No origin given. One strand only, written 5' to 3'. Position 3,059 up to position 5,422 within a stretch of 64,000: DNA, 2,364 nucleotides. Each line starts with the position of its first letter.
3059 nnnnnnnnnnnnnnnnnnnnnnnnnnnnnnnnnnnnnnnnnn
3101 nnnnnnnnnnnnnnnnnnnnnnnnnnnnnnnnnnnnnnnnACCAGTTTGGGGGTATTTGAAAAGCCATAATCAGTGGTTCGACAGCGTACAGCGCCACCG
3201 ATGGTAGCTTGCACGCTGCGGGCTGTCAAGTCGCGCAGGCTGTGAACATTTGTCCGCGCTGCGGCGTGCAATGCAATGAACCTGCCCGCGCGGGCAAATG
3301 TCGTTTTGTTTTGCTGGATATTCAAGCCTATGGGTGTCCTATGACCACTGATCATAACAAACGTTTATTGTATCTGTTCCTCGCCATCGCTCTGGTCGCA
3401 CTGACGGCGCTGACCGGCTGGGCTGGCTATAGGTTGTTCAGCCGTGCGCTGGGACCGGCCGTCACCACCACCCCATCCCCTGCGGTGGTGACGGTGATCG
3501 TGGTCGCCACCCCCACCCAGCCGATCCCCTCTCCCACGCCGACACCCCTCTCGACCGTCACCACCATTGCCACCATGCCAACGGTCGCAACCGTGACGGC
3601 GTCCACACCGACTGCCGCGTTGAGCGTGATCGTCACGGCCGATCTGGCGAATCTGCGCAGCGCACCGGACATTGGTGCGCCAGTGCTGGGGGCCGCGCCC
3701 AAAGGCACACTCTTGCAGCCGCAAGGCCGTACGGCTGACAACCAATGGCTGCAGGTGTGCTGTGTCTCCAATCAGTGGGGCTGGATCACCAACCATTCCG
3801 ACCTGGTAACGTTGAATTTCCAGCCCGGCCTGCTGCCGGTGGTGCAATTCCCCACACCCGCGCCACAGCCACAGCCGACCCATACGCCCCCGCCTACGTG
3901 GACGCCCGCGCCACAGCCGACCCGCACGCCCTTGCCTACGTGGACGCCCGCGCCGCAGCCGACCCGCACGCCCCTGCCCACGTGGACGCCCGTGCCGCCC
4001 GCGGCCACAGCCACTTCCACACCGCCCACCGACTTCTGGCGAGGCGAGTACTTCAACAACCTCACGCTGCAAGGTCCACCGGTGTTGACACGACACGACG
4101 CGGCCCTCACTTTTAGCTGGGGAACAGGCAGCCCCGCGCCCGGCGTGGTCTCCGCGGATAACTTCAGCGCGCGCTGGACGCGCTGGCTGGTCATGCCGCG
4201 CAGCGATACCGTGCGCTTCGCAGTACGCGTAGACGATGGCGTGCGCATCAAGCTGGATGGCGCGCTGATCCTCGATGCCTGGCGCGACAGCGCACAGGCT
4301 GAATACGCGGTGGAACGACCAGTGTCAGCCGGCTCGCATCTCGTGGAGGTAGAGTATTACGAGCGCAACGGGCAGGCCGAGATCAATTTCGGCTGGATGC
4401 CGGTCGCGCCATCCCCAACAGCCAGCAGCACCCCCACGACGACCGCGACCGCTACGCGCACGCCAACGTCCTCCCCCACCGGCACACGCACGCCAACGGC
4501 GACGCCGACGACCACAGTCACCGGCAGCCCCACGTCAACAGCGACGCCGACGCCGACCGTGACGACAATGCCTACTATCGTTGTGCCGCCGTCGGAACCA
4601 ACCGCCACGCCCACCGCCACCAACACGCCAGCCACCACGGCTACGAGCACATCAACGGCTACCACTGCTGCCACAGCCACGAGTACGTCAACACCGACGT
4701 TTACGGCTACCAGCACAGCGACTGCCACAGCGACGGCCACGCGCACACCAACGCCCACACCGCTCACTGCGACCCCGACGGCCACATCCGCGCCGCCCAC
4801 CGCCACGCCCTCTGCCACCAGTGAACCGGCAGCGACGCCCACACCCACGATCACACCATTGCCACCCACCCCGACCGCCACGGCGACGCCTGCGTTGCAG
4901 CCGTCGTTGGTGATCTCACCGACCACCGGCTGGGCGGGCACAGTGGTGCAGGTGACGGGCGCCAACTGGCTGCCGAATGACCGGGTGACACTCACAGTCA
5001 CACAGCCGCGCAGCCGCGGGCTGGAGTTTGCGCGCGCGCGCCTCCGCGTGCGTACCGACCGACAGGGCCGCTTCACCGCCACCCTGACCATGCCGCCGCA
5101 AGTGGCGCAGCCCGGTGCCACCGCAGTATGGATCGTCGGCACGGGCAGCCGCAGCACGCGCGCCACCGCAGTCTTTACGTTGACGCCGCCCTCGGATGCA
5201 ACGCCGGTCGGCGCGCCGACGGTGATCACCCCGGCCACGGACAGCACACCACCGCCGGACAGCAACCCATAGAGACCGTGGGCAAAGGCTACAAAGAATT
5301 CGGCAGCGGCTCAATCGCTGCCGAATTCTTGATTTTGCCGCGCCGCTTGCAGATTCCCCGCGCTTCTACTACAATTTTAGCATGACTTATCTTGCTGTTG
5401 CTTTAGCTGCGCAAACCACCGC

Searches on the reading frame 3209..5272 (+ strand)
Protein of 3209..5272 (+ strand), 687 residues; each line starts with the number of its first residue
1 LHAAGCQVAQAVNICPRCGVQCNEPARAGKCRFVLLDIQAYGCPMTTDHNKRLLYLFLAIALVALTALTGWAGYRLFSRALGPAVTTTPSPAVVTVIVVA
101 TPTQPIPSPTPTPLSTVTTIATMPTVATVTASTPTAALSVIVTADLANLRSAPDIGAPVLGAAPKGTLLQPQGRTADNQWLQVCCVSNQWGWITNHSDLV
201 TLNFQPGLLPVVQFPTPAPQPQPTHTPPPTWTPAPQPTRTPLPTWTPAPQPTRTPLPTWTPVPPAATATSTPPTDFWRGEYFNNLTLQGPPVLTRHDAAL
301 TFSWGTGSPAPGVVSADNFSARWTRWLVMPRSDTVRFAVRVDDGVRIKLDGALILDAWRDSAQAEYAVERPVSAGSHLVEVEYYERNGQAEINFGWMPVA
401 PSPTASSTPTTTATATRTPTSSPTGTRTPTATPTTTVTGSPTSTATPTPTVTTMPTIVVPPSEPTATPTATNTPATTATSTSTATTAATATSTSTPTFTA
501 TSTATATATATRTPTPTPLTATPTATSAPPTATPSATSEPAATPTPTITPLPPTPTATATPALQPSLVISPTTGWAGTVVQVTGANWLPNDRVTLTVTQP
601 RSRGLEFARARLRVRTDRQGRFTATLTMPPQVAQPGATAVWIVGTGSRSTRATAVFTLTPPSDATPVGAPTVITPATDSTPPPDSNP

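Call 8: search_protein_families(library=pfam, proteins=[window:3209-5272:+], max_evalue=0.01)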
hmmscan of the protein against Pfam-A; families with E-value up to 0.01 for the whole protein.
window:3209-5272:+ (687 aa): 2 families
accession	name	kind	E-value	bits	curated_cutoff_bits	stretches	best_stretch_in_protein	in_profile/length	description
PF07691.17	PA14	-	8.6e-18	65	24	1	279-398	7-135/147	PA14 domain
PF08239.17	SH3_3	-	3.8e-07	30.6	27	1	147-196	3-51/54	Bacterial SH3 domain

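Call 48: search_protein_families(library=ncbifam, proteins=[window:3209-5272:+], max_evalue=0.01)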
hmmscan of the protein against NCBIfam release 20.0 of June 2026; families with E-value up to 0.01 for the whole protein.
window:3209-5272:+ (687 aa): 3 families
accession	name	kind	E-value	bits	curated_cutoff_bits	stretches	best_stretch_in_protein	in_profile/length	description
NF041776.1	xylosidase_Xyl3A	equivalog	2.1e-06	26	1250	1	278-395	447-567/846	xylan 1,4-beta-xylosidase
TIGR03900.1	prc_long_Delta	hypoth_equivalog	0.0032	15.5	660.95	1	124-195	778-846/973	MXAN_5808 family serine peptidase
NF040678.1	EntFM_CwpFM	equivalog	0.0042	16.2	720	1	122-201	44-118/430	enterotoxin EntFM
